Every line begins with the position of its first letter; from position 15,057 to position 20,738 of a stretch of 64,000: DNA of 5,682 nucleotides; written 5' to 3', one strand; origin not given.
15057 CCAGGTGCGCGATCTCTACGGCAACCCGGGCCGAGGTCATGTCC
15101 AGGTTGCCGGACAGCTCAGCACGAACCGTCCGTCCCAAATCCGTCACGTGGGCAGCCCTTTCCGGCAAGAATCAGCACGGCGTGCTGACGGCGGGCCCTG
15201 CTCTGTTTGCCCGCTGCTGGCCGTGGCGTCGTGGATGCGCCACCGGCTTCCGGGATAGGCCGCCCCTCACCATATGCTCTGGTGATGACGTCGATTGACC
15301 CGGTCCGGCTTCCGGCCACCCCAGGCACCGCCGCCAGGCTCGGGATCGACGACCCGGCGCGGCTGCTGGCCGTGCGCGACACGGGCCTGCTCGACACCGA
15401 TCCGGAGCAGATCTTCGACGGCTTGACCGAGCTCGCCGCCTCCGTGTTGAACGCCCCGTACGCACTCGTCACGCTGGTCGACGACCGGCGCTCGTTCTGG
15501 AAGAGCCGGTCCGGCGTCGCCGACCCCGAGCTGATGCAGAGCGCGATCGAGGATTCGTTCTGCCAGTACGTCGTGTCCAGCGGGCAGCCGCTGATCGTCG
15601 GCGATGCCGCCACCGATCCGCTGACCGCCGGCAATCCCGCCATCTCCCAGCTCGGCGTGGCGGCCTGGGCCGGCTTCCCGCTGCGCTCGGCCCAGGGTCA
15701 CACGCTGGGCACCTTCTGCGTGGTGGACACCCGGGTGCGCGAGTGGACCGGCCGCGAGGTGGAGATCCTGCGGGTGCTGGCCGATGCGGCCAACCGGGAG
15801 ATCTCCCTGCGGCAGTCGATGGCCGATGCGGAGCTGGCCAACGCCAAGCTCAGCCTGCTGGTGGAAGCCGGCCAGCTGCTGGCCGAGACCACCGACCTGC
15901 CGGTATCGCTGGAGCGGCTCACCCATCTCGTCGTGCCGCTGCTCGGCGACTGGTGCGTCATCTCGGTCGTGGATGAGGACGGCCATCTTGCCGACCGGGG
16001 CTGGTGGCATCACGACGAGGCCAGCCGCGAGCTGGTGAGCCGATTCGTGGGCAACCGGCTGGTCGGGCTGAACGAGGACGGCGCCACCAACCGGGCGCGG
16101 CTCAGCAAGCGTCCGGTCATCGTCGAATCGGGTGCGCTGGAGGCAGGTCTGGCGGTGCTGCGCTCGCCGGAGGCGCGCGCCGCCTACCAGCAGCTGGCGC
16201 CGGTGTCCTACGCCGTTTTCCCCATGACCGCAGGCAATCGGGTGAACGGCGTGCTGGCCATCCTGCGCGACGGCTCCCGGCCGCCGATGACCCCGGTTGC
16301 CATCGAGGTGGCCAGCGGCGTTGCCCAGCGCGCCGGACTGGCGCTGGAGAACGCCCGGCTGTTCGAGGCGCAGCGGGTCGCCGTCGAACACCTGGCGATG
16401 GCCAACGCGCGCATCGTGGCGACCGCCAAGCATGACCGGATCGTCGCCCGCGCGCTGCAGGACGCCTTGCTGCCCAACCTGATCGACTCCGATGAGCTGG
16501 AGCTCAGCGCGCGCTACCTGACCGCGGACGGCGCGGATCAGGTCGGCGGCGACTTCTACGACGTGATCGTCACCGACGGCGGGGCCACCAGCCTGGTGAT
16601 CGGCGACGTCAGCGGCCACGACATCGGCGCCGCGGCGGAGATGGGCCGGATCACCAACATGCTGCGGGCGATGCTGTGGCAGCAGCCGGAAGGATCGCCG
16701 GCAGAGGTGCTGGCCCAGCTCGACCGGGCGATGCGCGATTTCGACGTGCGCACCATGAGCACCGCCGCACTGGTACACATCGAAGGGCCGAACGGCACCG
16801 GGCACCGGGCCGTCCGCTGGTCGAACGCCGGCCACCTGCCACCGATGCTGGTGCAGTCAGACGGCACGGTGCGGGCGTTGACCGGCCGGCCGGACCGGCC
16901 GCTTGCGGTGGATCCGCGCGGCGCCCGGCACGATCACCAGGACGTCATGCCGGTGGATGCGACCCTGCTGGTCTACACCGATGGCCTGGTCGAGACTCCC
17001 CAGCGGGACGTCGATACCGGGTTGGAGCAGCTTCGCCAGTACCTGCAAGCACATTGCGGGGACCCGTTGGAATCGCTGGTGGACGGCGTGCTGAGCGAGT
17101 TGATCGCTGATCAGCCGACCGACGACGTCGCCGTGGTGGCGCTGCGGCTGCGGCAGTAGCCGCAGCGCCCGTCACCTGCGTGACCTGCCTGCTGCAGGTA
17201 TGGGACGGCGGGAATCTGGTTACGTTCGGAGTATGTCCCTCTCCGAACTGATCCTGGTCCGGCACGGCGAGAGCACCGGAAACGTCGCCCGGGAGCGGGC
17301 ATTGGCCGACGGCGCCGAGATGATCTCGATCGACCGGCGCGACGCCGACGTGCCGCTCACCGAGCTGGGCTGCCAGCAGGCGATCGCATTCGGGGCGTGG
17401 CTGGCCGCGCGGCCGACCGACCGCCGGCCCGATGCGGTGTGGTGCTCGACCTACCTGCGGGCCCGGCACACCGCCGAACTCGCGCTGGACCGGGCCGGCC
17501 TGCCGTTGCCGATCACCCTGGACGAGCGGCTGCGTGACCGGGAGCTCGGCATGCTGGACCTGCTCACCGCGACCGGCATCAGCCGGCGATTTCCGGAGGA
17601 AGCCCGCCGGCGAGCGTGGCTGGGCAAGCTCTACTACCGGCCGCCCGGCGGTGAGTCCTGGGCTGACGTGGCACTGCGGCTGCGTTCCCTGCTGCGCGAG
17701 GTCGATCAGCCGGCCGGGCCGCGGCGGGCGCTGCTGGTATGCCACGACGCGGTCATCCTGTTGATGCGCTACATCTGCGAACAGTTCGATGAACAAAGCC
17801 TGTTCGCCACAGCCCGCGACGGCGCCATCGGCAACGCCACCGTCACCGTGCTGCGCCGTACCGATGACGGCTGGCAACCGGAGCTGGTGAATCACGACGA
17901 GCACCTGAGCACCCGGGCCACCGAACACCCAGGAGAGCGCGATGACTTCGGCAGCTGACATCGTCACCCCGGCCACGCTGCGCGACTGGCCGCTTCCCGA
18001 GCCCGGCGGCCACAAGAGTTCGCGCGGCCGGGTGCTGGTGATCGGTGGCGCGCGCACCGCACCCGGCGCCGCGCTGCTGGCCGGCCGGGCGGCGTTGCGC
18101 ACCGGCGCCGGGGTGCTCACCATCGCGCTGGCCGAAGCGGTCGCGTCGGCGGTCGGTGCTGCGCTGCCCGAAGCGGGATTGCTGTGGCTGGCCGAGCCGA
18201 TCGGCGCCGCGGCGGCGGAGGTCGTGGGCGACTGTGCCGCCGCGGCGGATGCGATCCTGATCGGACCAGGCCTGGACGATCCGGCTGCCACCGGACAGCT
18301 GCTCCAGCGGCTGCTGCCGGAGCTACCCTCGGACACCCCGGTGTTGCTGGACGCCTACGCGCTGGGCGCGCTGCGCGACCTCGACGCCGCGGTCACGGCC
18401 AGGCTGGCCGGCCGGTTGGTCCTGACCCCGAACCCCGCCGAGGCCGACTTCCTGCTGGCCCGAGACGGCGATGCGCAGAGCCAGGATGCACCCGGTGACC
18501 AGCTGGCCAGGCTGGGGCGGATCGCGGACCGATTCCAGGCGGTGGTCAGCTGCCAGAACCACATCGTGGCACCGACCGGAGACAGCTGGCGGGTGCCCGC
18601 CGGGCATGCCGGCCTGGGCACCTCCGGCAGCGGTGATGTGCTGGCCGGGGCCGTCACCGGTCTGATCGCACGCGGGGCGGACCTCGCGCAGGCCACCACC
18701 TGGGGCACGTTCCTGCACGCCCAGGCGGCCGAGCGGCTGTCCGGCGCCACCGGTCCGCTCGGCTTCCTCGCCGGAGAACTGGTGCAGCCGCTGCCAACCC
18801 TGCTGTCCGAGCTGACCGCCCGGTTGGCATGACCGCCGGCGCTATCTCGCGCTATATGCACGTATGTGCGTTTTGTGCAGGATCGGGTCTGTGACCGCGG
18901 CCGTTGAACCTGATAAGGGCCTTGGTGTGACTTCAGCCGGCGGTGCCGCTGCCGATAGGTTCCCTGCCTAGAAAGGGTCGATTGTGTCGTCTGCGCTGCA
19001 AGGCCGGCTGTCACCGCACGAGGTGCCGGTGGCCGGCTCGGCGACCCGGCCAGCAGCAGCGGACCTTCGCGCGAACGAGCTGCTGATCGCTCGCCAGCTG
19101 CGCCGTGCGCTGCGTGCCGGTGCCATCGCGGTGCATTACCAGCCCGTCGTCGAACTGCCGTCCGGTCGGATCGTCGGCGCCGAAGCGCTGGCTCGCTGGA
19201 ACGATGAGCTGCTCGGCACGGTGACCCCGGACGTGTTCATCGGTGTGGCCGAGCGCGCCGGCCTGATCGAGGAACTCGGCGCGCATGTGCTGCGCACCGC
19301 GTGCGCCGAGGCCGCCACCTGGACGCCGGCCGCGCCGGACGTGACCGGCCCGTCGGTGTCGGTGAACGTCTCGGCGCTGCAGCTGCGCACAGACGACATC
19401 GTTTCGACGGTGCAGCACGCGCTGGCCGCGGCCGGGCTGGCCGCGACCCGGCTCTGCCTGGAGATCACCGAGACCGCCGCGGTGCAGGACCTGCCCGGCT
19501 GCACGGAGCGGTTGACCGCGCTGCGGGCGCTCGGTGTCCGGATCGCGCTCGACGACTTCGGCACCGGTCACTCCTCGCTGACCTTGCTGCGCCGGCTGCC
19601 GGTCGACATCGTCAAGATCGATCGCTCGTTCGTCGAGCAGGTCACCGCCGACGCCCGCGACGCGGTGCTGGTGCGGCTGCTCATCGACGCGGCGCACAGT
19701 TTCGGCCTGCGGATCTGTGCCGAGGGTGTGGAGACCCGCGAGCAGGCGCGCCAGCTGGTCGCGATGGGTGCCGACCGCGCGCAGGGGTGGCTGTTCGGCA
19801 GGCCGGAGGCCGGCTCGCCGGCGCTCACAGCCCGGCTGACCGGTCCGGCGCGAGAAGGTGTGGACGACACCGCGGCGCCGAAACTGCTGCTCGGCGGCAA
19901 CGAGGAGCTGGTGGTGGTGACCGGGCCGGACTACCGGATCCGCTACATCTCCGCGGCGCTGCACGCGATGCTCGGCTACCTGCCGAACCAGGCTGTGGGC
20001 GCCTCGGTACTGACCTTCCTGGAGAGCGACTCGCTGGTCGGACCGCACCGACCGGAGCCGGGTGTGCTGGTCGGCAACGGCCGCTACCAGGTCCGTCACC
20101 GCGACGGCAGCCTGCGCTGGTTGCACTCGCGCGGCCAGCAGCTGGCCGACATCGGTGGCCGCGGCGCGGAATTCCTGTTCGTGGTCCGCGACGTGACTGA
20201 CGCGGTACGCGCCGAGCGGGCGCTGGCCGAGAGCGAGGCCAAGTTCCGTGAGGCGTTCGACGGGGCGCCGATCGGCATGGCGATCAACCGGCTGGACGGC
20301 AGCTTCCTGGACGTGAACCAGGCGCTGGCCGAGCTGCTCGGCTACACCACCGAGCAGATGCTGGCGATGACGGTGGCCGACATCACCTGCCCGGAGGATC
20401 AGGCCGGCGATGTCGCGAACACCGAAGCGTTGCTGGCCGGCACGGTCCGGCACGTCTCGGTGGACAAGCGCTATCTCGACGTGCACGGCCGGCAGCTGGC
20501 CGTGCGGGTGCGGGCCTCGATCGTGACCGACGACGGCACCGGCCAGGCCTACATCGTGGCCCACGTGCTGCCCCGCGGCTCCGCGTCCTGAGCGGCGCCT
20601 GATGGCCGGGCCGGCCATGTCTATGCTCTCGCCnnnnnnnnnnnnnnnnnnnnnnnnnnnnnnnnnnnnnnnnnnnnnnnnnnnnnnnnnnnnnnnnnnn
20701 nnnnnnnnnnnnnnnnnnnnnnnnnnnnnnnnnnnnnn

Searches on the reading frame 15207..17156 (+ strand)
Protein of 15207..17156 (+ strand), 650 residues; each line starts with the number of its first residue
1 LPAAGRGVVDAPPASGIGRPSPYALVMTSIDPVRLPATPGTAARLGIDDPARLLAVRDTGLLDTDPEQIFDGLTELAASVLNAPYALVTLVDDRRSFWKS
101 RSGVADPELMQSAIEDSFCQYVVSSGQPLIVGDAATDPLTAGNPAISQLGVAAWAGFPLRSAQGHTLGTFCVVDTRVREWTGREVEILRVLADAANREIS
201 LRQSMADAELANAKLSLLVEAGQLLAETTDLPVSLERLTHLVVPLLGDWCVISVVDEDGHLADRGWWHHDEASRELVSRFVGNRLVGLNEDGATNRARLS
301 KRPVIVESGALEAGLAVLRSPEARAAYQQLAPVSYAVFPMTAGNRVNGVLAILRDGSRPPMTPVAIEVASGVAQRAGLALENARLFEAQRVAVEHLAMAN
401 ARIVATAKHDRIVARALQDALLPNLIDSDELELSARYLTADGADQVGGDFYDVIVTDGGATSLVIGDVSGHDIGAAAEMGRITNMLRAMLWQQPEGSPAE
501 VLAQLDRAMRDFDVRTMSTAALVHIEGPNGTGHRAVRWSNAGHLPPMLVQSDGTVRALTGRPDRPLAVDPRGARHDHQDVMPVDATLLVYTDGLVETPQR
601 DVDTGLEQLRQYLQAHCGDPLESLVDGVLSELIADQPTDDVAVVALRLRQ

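Call 69: search_protein_families(library=pfam, proteins=[window:15207-17156:+], max_evalue=0.0001)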
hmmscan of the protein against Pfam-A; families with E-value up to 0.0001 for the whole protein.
window:15207-17156:+ (650 aa): 4 families
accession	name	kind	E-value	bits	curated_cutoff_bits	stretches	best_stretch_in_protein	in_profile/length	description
PF07228.17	SpoIIE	-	1.4e-39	136.5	25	1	458-648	2-191/192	Stage II sporulation protein E (SpoIIE)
PF01590.32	GAF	-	7.9e-30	104.5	22.4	2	65-199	1-133/133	GAF domain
PF13185.12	GAF_2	-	1.2e-24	87.5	28.6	2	64-195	2-131/136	GAF domain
PF13492.12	GAF_3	-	8.1e-12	46.1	27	1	325-382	73-129/129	GAF domain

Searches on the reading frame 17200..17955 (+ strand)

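Call 69: search_protein_families(library=pfam, proteins=[window:17200-17955:+], max_evalue=0.0001)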
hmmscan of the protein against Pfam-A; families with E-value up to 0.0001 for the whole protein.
window:17200-17955:+ (252 aa): 1 family
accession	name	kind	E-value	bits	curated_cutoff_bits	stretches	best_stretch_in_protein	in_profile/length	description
PF00300.27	His_Phos_1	-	4.6e-34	118.2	21.7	1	17-231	1-192/194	Histidine phosphatase superfamily (branch 1)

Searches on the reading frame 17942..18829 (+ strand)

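Call 69: search_protein_families(library=pfam, proteins=[window:17942-18829:+], max_evalue=0.0001)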
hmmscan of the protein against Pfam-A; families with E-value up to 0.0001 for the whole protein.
window:17942-18829:+ (296 aa): 1 family
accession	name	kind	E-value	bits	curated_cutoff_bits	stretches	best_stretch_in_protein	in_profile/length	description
PF01256.23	Carb_kinase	-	5.4e-36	124.7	27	1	31-282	1-238/242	NAD(P)H-hydrate dehydratase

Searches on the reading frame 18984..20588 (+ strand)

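Call 37: search_protein_families(library=pfam, proteins=[window:18984-20588:+], max_evalue=0.001)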
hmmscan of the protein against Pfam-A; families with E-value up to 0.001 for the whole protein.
window:18984-20588:+ (535 aa): 6 families
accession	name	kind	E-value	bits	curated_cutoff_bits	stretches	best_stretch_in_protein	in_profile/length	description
PF00563.25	EAL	-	5.2e-72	242.5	31.3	1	37-274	2-236/236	EAL domain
PF13426.13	PAS_9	-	1.2e-14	54.9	27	2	430-523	2-93/103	PAS domain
PF00989.32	PAS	-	4e-13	49.8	22.6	2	420-518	2-100/113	PAS fold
PF08447.18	PAS_3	-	1.2e-12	48.4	25.6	1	442-524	2-84/89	PAS fold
PF08448.16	PAS_4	-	2.4e-12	47.5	23.1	2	309-408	7-109/110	PAS fold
PF13188.13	PAS_8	-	1.5e-10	41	21.8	1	419-472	1-54/65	PAS domain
